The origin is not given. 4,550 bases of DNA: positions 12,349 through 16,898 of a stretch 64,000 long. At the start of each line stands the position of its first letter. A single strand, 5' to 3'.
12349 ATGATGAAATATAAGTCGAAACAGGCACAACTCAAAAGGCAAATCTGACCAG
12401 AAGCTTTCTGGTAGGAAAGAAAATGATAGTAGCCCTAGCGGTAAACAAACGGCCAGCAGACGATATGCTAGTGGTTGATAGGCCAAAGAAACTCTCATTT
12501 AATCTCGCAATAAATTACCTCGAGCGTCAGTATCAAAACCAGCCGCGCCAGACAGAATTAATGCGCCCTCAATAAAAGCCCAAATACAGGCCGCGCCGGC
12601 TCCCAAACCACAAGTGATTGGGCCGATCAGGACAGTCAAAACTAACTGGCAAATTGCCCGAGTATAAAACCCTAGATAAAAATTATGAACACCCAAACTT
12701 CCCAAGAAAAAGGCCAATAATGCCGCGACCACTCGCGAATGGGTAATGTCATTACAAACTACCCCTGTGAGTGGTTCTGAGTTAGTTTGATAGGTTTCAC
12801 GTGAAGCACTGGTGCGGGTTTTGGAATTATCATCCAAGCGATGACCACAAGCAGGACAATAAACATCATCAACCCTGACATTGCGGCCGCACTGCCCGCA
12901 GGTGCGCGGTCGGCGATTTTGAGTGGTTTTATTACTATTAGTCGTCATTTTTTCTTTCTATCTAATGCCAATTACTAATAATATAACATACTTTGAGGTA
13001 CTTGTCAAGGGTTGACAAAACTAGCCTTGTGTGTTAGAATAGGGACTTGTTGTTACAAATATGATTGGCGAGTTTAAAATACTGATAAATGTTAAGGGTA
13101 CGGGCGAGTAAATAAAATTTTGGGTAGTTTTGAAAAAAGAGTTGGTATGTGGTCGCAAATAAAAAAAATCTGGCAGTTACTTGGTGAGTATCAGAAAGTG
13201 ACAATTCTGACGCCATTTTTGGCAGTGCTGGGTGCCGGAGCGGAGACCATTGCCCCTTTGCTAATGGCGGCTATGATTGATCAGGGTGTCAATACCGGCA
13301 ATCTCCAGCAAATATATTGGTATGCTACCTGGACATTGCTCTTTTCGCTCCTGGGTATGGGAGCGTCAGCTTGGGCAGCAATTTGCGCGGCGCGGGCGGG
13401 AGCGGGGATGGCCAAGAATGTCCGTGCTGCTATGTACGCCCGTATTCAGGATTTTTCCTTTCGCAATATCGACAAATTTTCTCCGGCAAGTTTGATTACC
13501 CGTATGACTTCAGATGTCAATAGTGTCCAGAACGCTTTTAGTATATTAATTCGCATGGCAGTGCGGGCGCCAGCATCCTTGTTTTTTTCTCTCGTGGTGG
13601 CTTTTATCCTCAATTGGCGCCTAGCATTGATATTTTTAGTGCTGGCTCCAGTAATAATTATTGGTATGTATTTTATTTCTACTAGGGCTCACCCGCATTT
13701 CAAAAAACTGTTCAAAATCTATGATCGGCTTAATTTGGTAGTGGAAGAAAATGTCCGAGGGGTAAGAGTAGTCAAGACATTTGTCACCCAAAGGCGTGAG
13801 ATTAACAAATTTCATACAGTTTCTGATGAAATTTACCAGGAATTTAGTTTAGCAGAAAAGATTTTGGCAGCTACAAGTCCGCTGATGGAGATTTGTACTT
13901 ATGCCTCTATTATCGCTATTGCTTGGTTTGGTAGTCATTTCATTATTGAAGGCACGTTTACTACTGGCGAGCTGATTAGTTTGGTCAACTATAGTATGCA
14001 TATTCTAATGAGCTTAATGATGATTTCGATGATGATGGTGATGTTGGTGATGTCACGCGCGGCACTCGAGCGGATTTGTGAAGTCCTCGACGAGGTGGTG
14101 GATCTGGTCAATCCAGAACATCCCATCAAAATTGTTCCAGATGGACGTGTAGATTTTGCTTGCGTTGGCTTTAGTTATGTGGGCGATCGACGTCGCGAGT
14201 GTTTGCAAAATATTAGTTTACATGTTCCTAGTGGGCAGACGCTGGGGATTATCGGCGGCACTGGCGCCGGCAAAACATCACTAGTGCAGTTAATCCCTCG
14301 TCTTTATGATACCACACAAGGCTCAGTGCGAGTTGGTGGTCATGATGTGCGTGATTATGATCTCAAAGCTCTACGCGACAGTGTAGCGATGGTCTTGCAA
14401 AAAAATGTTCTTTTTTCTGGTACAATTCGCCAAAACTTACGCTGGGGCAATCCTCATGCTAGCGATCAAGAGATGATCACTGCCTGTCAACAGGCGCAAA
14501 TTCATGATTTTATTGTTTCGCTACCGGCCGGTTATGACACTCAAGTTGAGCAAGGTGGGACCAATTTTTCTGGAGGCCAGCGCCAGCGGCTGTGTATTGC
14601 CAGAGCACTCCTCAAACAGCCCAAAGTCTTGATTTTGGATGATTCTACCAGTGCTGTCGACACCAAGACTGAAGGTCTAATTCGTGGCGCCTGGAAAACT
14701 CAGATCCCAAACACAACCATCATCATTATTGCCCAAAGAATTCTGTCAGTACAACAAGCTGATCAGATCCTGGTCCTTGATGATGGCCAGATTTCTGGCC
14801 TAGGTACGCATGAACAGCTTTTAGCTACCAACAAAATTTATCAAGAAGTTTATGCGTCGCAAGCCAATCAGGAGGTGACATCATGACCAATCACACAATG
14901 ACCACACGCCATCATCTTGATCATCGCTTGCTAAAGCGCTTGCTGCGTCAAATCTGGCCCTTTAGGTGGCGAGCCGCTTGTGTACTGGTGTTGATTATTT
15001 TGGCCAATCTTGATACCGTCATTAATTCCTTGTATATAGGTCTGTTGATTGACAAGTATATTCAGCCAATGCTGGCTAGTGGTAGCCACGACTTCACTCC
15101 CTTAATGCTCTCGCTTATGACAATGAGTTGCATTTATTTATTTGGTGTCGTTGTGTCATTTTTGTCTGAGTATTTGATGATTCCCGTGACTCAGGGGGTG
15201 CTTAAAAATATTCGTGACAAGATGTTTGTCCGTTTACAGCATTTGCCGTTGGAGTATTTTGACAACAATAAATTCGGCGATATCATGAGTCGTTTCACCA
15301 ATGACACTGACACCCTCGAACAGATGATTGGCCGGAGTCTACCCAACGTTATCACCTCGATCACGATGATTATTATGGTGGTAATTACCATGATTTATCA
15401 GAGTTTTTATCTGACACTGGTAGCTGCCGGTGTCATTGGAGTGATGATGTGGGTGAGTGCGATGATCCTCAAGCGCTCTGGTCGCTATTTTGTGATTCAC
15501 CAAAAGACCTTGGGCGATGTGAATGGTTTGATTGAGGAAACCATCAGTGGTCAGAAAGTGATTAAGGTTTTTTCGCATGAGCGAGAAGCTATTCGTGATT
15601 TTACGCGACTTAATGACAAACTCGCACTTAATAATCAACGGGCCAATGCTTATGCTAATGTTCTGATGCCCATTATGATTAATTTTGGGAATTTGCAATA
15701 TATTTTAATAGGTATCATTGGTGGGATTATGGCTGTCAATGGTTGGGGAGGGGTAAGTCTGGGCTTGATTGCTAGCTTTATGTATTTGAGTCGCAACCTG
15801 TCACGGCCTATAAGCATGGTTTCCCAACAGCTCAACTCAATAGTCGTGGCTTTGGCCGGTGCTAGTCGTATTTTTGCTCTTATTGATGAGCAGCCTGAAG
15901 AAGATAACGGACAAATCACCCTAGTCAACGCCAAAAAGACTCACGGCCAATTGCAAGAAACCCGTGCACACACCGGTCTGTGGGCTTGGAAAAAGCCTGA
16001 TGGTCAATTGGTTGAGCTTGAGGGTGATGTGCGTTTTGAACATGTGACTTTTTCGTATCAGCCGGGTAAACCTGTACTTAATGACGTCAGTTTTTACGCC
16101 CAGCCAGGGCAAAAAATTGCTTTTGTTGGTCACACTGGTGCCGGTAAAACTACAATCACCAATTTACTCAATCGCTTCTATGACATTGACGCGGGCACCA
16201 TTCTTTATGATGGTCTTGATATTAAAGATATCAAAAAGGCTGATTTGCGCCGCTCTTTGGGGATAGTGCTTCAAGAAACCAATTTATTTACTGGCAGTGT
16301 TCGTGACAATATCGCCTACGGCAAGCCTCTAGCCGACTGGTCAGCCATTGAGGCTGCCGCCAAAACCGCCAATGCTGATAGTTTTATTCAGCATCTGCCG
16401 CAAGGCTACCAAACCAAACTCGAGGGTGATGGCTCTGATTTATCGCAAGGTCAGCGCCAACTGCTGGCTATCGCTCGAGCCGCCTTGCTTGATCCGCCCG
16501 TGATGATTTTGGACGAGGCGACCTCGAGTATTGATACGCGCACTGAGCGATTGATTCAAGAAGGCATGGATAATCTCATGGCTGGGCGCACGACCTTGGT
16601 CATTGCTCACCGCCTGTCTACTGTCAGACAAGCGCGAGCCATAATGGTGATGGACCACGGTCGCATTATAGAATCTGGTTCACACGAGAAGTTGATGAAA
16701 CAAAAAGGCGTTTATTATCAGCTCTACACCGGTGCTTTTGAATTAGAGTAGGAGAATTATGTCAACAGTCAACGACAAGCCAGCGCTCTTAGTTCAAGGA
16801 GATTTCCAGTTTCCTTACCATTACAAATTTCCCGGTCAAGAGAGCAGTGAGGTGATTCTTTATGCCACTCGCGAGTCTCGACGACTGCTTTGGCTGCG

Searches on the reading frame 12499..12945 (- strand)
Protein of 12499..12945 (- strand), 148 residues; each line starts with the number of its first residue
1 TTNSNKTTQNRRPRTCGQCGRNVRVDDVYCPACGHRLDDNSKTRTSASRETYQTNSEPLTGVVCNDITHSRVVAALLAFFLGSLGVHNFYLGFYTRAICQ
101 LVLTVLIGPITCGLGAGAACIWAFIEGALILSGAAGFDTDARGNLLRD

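Call 8: search_protein_families(library=pfam, proteins=[window:12499-12945:-], max_evalue=0.001)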
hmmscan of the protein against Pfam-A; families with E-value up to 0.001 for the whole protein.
window:12499-12945:- (148 aa): 4 families
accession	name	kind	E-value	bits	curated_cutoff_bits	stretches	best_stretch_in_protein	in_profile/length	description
PF05154.21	TM2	-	5.3e-12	46.2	27.9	1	69-110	3-40/51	TM2 domain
PF13248.11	Zn_ribbon_3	-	4.8e-05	23.1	27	1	15-37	4-26/26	zinc-ribbon domain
PF13240.11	Zn_Ribbon_1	-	7.5e-05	22.8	25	1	16-37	2-23/23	zinc-ribbon domain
PF12773.13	DZR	-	0.00031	21.3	27.3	1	16-38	1-23/45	Double zinc ribbon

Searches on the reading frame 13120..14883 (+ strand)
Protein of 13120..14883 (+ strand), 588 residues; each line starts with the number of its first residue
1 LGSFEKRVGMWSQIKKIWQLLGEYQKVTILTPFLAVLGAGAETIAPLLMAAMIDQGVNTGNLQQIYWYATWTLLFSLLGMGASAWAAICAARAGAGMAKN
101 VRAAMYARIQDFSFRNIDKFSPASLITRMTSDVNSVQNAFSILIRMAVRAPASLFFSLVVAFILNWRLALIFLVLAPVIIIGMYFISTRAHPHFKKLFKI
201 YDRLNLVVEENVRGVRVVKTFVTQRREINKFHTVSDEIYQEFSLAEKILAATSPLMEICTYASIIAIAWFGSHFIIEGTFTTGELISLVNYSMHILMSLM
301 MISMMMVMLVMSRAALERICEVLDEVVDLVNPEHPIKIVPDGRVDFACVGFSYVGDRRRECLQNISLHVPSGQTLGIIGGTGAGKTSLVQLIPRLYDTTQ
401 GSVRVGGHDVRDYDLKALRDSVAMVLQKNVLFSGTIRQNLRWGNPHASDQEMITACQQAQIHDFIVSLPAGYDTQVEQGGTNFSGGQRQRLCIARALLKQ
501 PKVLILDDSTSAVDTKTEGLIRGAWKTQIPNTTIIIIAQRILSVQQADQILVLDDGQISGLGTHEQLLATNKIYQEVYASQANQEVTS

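Call 8: search_protein_families(library=pfam, proteins=[window:13120-14883:+], max_evalue=0.001)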
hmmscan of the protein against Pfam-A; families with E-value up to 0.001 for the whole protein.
window:13120-14883:+ (588 aa): 3 families
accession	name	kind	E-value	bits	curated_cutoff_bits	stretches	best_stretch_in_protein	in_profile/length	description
PF00664.28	ABC_membrane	-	3.4e-41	142.2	28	1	29-298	2-273/274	ABC transporter transmembrane region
PF00005.33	ABC_tran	-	8.1e-33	114.4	25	1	362-511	1-137/137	ABC transporter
PF09818.15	ABC_ATPase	-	0.00016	21.3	23.2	0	455-515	131-190/283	P-loop domain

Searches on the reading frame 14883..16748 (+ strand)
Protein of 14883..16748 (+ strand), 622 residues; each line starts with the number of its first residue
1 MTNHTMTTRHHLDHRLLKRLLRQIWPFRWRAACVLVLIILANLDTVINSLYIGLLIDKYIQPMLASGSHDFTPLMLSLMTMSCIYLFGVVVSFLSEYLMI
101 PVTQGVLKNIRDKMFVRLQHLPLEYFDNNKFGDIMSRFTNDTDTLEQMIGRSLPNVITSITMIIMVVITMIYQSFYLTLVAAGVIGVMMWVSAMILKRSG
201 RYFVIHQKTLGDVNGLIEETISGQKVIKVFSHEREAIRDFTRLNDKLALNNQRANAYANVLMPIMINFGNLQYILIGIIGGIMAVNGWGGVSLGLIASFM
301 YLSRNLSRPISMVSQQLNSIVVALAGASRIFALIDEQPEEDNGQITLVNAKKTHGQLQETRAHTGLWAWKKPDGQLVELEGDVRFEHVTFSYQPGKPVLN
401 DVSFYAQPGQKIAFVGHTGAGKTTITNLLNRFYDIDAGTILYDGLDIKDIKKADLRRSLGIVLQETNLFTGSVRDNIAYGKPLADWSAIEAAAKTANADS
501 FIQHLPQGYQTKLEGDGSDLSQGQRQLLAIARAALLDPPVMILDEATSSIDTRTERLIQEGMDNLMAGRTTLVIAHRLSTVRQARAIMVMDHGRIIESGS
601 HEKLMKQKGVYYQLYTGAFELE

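Call 8: search_protein_families(library=pfam, proteins=[window:14883-16748:+], max_evalue=0.001)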
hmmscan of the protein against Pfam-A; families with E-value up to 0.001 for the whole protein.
window:14883-16748:+ (622 aa): 3 families
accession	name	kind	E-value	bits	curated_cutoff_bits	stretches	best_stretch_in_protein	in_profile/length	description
PF00664.28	ABC_membrane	-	4.3e-44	151.7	28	1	34-304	4-272/274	ABC transporter transmembrane region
PF00005.33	ABC_tran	-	2.4e-32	112.8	25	1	399-548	1-137/137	ABC transporter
PF13401.12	AAA_22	-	5.1e-05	24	27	1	412-548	8-95/130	AAA domain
